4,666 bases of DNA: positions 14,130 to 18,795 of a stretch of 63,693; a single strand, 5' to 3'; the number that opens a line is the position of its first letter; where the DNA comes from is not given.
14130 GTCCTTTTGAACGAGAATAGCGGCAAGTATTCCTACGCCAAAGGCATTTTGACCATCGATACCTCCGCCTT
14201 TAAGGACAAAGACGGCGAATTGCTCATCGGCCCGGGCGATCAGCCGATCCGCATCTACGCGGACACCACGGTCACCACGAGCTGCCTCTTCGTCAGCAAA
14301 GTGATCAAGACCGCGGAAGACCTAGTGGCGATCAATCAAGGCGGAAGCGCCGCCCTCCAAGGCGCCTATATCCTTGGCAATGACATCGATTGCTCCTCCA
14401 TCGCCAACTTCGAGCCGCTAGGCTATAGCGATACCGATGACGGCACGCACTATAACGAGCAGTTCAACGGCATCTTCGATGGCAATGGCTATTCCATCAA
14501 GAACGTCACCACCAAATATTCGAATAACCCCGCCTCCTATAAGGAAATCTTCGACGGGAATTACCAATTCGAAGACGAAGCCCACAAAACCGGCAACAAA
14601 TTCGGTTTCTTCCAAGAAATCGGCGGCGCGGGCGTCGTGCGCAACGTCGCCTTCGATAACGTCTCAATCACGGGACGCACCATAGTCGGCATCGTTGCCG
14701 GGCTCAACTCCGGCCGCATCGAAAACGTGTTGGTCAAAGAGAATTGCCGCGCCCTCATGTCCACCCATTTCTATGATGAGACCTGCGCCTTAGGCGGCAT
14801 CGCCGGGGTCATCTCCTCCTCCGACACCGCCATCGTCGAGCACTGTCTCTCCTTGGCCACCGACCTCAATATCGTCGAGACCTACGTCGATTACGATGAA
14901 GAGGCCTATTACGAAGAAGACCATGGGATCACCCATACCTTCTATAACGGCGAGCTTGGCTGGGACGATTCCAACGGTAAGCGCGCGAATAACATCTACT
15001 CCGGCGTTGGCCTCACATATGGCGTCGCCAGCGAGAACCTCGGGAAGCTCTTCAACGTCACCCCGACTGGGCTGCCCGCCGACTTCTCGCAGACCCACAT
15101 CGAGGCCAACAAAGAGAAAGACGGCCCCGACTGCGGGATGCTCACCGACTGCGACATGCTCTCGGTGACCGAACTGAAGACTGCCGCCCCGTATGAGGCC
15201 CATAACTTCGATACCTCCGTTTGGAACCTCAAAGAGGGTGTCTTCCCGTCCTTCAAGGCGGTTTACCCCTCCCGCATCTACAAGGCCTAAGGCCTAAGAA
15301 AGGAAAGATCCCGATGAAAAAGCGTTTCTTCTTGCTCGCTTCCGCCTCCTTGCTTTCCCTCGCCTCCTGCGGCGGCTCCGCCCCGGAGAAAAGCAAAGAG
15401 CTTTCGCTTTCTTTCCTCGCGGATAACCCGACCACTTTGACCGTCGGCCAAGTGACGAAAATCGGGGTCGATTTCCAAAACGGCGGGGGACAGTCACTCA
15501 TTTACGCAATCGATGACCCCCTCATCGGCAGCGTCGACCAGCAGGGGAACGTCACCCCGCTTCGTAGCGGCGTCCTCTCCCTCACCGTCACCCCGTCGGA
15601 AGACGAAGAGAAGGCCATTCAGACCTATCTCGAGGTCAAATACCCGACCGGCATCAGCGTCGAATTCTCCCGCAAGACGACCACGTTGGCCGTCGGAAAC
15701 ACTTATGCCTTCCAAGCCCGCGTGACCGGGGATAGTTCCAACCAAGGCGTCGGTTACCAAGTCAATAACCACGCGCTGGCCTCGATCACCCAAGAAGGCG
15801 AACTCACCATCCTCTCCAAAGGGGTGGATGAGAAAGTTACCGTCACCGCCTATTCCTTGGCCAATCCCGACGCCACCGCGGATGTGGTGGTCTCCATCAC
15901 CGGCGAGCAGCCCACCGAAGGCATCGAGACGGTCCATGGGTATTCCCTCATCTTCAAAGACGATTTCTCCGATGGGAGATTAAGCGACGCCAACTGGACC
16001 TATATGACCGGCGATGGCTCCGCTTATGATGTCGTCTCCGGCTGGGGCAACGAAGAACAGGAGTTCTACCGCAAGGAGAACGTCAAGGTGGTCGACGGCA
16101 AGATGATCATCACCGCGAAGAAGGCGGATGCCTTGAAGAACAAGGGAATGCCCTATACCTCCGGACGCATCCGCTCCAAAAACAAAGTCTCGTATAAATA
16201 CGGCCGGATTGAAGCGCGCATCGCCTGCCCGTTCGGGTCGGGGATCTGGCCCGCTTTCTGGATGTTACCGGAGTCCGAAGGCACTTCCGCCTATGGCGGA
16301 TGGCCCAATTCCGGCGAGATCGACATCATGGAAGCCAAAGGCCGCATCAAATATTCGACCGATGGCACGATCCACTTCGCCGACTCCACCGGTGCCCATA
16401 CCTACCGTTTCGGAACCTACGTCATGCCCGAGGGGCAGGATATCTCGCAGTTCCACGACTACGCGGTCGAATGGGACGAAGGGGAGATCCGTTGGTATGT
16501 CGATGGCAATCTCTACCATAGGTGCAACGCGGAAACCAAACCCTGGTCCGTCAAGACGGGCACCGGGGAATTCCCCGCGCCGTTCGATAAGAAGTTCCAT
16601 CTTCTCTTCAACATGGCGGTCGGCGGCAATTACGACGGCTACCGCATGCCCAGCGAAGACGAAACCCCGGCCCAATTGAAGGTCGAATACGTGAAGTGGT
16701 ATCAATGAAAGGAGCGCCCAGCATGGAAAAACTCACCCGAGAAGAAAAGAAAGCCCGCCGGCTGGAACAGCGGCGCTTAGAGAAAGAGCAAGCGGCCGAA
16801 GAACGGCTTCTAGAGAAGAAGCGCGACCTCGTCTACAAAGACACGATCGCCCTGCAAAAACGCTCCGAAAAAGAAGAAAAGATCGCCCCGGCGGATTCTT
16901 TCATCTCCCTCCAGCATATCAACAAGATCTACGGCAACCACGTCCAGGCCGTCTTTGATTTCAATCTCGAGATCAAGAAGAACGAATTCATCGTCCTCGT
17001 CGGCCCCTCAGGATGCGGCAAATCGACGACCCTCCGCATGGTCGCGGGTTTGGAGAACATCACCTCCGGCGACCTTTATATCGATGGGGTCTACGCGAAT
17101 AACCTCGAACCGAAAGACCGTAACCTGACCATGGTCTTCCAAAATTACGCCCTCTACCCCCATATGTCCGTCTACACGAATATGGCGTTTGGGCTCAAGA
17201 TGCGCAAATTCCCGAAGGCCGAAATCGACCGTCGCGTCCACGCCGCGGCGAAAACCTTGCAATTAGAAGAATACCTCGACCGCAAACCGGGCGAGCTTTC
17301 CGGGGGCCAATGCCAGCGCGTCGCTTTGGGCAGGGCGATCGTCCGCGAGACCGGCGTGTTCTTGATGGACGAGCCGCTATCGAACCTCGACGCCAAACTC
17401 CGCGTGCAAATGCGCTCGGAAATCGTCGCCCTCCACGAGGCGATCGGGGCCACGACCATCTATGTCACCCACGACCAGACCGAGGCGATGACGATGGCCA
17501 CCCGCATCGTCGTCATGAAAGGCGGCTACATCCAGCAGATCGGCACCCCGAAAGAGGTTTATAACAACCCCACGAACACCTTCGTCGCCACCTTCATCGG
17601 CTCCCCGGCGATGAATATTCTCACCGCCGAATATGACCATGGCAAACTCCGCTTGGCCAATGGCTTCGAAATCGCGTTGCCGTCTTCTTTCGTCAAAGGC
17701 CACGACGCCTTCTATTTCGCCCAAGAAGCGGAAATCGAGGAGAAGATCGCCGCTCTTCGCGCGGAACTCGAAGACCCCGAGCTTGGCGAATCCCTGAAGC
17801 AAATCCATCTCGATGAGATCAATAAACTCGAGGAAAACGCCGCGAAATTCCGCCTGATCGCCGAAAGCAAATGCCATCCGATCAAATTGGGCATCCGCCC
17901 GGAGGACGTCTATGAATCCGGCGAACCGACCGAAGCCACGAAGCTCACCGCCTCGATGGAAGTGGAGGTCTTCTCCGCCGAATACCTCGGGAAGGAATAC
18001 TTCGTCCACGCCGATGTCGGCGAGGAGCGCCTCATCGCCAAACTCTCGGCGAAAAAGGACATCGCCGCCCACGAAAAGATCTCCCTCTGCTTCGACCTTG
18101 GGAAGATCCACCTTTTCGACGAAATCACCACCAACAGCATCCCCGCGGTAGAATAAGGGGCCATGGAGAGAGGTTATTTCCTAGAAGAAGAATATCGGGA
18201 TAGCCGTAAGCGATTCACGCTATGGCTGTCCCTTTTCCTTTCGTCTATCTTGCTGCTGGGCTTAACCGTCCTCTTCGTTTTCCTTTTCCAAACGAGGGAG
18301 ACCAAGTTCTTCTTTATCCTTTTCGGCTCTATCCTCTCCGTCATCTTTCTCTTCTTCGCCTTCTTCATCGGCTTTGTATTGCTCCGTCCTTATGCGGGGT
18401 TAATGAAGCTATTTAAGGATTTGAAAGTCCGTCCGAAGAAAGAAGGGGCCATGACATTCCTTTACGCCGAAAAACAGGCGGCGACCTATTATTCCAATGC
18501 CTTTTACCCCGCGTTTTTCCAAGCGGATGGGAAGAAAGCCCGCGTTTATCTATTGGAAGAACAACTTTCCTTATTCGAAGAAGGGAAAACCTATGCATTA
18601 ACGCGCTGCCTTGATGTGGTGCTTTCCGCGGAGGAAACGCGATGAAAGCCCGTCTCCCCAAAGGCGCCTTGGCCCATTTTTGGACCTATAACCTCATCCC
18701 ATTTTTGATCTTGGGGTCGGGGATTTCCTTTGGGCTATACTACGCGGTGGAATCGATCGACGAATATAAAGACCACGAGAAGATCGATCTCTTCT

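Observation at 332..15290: Three paralogous GLUG-like beta-helix lipoproteins embedded in a glycan locus may be surface glycan-binding proteins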

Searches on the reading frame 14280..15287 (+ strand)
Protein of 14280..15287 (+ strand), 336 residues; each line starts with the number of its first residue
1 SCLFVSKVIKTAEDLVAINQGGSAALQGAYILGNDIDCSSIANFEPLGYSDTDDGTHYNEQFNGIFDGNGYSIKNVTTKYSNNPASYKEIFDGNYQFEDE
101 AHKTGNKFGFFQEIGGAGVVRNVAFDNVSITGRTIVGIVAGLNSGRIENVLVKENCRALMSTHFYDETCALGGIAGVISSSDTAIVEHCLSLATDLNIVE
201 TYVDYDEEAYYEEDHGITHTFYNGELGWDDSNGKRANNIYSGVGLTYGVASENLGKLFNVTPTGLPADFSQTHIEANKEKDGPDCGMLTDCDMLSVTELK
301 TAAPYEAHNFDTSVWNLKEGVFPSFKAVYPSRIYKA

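Call 49: predict_structure(alignment_id=A5)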
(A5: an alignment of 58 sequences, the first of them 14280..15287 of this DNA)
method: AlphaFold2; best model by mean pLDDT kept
length: 336 residues; sequences in the alignment: 58
mean_pLDDT: 94.9   pTM: 0.93
mean pLDDT of the five models: 94.9, 94.6, 94.6, 94.2, 93.5
residues with pLDDT >= 90: 292; 70-90: 40; 50-70: 4; < 50: 0
segments of 3 or more residues with pLDDT < 50: none
pLDDT, mean of each block of 10 residues (from residue 1): 88 97 96 97 97 85 97 98 97 96 96 98 98 98 99 99 92 98 98 98 90 82 93 96 98 98 96 95 97 99 98 95 86 72
secondary structure, 60 per line:
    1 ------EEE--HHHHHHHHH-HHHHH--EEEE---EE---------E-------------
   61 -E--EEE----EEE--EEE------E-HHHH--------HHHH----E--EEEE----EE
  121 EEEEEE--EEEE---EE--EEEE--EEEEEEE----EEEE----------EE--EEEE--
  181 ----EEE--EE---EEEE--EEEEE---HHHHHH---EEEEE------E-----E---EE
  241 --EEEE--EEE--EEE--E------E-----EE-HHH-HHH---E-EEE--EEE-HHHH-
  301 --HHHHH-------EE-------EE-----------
elements in order: E7-9 H12-20 H22-26 E29-32 E65-67 E72-74 E77-79 H88-91 H100-103 E111-114 E119-126 E129-132 E140-143 E146-152 E157-160 E175-178 E185-187 E195-198 E201-205 H209-214 E218-222 E243-246 E249-251 E254-256 E287-289 E292-294 H296-299 H303-307
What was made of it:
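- On Pfam GLUG (PF07581) / Peptidase_M26_N (PF05342) domain family: The AF2 model of the ORF3 module has pLDDT 94.9 (call 49).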

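Call 51: fold_search(model_id=the predicted structure, library=pdb)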
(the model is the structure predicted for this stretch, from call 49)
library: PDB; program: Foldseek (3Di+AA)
matches with E <= 10: 107; with E <= 0.001: 1
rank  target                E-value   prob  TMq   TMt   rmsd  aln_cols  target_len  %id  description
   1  3n6z                  8.7e-06  1.00  0.47  0.47   9.2       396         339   16  Crystal structure of a putative immunoglobulin A1 protease (BACOVA_03286) from Bacteroides ovatus at 1.30 A resolution (released 2010-07-21)
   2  6xjb                  1.8e-03  1.00  0.34  0.11  10.2       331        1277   14  IgA1 Protease (released 2020-12-09)
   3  7uvl_P                3.0e-03  0.98  0.34  0.11   9.9       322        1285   12  IgA1 Protease with IgA1 substrate (released 2022-11-23)
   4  7uvk                  4.6e-03  0.97  0.33  0.11   9.7       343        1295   12  G. haemolysans IgA1 protease (released 2022-11-23)
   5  7xzd_A                2.1e-02  0.35  0.24  0.19  12.7       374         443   10  Mutant (F179A) of the N-terminal domain of fucoidan lyase FdlA (released 2022-09-28)
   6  1qcx                  2.2e-02  0.18  0.21  0.20  16.2       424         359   10  PECTIN LYASE B (released 1999-05-19)
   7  1jta                  2.5e-02  0.23  0.21  0.20  12.5       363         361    9  Crystal Structure of Pectate Lyase A (C2 form) (released 2002-06-19)
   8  7xz9_A                2.7e-02  0.33  0.24  0.20  12.4       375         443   10  Mutant (E236A) of the N-terminal domain of fucoidan lyase FdlA (released 2022-09-28)
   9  7xzc_A                3.9e-02  0.33  0.25  0.20  11.9       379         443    9  Mutant (R240A) of the N-terminal domain of fucoidan lyase FdlA (released 2022-09-28)
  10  7xzf_A                5.0e-02  0.23  0.23  0.19  12.3       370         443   10  Wild type of the N-terminal domain of fucoidan lyase FdlA (released 2022-09-28)
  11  7xzb_A                7.2e-02  0.20  0.23  0.19  12.4       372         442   10  Mutant (Y242A) of the N-terminal domain of fucoidan lyase FdlA (released 2022-09-28)
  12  1idk                  1.5e-01  0.12  0.22  0.21  14.7       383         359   12  PECTIN LYASE A (released 1997-10-15)
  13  3grh                  2.2e-01  0.15  0.27  0.24  12.7       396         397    6  Crystal structure of escherichia coli ybhc (released 2009-04-07)
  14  1jrg_B                2.3e-01  0.20  0.26  0.26  12.5       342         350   10  Crystal Structure of the R3 form of Pectate Lyase A, Erwinia chrysanthemi (released 2002-06-19)
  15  6kvh                  2.8e-01  0.05  0.15  0.15  14.4       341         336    9  The mutant crystal structure of endo-polygalacturonase (T284A) from Talaromyces leycettanus JCM 12802 (released 2020-09-09)
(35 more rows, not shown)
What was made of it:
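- On Pfam GLUG (PF07581) / Peptidase_M26_N (PF05342) domain family: Foldseek gives 3n6z at E 8.7e-6, TM 0.47, and 6xjb, 7uvl and 7uvk at probability 0.97-1.0, TMq 0.33-0.34 (call 51).
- On Beta-helix glycoside hydrolases and polysaccharide lyases (GH28, GH55, PL1, PL3, PL9 and others): Foldseek matches to the lyases have probability at most 0.35 and TM about 0.2 (call 51).
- Closest known: GLUG motif / Peptidase_M26_N beta-helix domains. Same: Foldseek gives E 8.7e-6 and TM 0.47 to 3n6z, and probability 0.97-1.0 to the IgA1 proteases (call 51).
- The beta-helix is a common scaffold of polysaccharide hydrolases and lyases, which appear as low-probability Foldseek hits (call 51). The best fold matches are non-catalytic domains, and the lyase/hydrolase matches have probability below 0.35 (call 51).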

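Call 79: fold_search(model_id=the predicted structure, library=viral)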
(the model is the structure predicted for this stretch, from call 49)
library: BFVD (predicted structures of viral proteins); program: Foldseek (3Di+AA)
matches with E <= 10: 235; with E <= 0.001: 6
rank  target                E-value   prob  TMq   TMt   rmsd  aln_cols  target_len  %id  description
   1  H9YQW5                3.4e-07  1.00  0.48  0.32   8.5       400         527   13  (no name in the UniProt tables at hand)
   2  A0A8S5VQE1            7.2e-06  1.00  0.44  0.27   8.3       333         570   15  (no name in the UniProt tables at hand)
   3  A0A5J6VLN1            9.7e-05  1.00  0.34  0.23  10.8       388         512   13  Uncharacterized protein [Megaviridae environmental sample]
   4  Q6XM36                1.1e-04  1.00  0.44  0.24   5.0       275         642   16  FirrV-1-A51 [Feldmannia irregularis virus a]
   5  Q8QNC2                1.1e-04  0.99  0.28  0.10  12.4       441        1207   11  EsV-1-160 [Ectocarpus siliculosus virus 1 (isolate New Zealand/Kaikoura/1988)]
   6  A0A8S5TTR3            3.1e-04  1.00  0.39  0.26   9.9       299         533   16  Putative immunoglobulin A1 protease [Siphoviridae sp. ct5jB2]
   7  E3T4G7                2.9e-02  0.28  0.27  0.12  20.5       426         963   12  Hedgehog/Intein (Hint) domain-containing protein [Cafeteria roenbergensis virus (strain BV-PW1)]
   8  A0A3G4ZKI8            7.3e-02  0.54  0.35  0.29  13.6       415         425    9  Uncharacterized protein [Terrestrivirus sp.]
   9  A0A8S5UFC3            7.3e-02  0.15  0.19  0.19  13.3       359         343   13  POLYGALACTURONASE 28 GLYCOSYL HYDROLASE, HYDROLYSES.9A [Myoviridae sp. ctcyQ27]
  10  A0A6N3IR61            1.1e-01  0.08  0.17  0.16  13.9       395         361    9  LH3 [Bearded dragon adenovirus 1]
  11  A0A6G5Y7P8            1.5e-01  0.07  0.18  0.10  17.9       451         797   10  (no name in the UniProt tables at hand)
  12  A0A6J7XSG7            1.5e-01  0.06  0.16  0.11  13.6       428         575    9  Pectate lyase superfamily protein [uncultured Caudovirales phage]
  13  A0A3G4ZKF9            1.7e-01  0.14  0.23  0.15  14.3       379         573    8  Uncharacterized protein [Terrestrivirus sp.]
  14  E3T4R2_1              2.6e-01  0.13  0.24  0.11  13.6       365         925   14  Hedgehog/Intein (Hint) domain-containing protein [Cafeteria roenbergensis virus (strain BV-PW1)]
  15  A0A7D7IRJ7            2.6e-01  0.12  0.22  0.17  11.3       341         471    9  (no name in the UniProt tables at hand)
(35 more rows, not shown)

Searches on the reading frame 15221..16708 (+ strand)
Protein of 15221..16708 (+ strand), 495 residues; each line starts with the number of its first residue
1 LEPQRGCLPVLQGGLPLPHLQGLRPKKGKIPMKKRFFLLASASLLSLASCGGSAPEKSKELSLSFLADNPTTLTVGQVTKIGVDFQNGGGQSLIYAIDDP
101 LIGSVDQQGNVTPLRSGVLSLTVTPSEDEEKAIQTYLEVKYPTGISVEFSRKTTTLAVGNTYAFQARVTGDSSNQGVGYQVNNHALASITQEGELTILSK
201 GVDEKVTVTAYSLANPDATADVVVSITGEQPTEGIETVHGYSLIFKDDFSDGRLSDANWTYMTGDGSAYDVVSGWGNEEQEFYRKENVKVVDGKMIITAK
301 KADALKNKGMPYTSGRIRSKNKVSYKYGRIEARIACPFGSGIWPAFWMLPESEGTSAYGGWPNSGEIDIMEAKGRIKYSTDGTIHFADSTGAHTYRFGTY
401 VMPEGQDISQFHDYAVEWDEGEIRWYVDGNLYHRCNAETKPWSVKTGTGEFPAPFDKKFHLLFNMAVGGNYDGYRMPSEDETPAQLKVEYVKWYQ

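Call 7: search_protein_families(library=pfam, proteins=[window:15221-16708:+], max_evalue=0.001)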
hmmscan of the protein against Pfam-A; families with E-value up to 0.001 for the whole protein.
window:15221-16708:+ (495 aa): 3 families
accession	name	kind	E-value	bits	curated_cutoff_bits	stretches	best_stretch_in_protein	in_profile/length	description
PF00722.28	Glyco_hydro_16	-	5.7e-22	78.4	22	1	283-440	9-140/175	Glycosyl hydrolases family 16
PF03935.22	SKN1_KRE6_Sbg1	-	7e-15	54.9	30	1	237-350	113-223/501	Beta-glucan synthesis-associated protein SKN1/KRE6/Sbg1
PF02368.24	Big_2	-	1.1e-09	38.6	22.8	1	146-219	4-76/79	Bacterial Ig-like domain (group 2)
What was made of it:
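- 15311..16708 (+): GH16 laminarinase-type lipoprotein with a Big_2 spacer. Pfam hits in call 7.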

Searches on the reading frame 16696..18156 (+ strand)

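Call 7: search_protein_families(library=pfam, proteins=[window:16696-18156:+], max_evalue=0.001)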
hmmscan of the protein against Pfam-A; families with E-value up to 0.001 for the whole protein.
window:16696-18156:+ (486 aa): 5 families
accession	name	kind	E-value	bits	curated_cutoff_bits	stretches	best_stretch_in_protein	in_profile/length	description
PF00005.33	ABC_tran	-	2.5e-30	106.3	25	1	88-228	3-136/137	ABC transporter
PF17912.7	OB_MalK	-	3.5e-07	31.4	27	0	302-330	1-30/53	MalK OB fold domain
PF08402.16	TOBE_2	-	3.9e-06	27.3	21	1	398-474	1-76/76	TOBE domain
PF03215.21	Rad17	-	4.4e-05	23.9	23.8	1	89-163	38-112/186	Rad17 P-loop domain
PF13401.12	AAA_22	-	0.00024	21.9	27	1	96-140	5-33/130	AAA domain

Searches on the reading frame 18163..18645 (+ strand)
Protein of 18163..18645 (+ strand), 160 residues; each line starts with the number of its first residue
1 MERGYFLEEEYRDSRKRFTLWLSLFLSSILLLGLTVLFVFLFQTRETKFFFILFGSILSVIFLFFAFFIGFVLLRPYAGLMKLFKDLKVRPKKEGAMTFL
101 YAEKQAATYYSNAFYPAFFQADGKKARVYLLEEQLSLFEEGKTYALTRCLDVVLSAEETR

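Call 39: search_protein_families(library=ncbifam, proteins=[window:18163-18645:+], max_evalue=0.1)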
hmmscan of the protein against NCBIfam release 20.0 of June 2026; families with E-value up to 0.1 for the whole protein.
window:18163-18645:+ (160 aa): 5 families
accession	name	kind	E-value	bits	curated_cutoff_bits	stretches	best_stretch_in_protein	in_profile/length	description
NF045993.1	MAG0130_MAG3770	subfamily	0.002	18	85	1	12-73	12-73/140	MAG0130/MAG3770 family membrane protein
NF046020.1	HisKinCckABruc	equivalog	0.002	16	1000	1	15-136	19-135/868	cell cycle histidine kinase CckA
NF045996.1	MAG0920_fam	subfamily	0.01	15.3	43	1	16-75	59-120/232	MAG0920 family protein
NF041560.1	T6SS_Burk_ExIF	subfamily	0.019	14.7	90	1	16-83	122-194/234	putative type VI secretion system effector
TIGR04222.1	near_uncomplex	domain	0.058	13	43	0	2-66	123-183/229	TIGR04222 domain-containing membrane protein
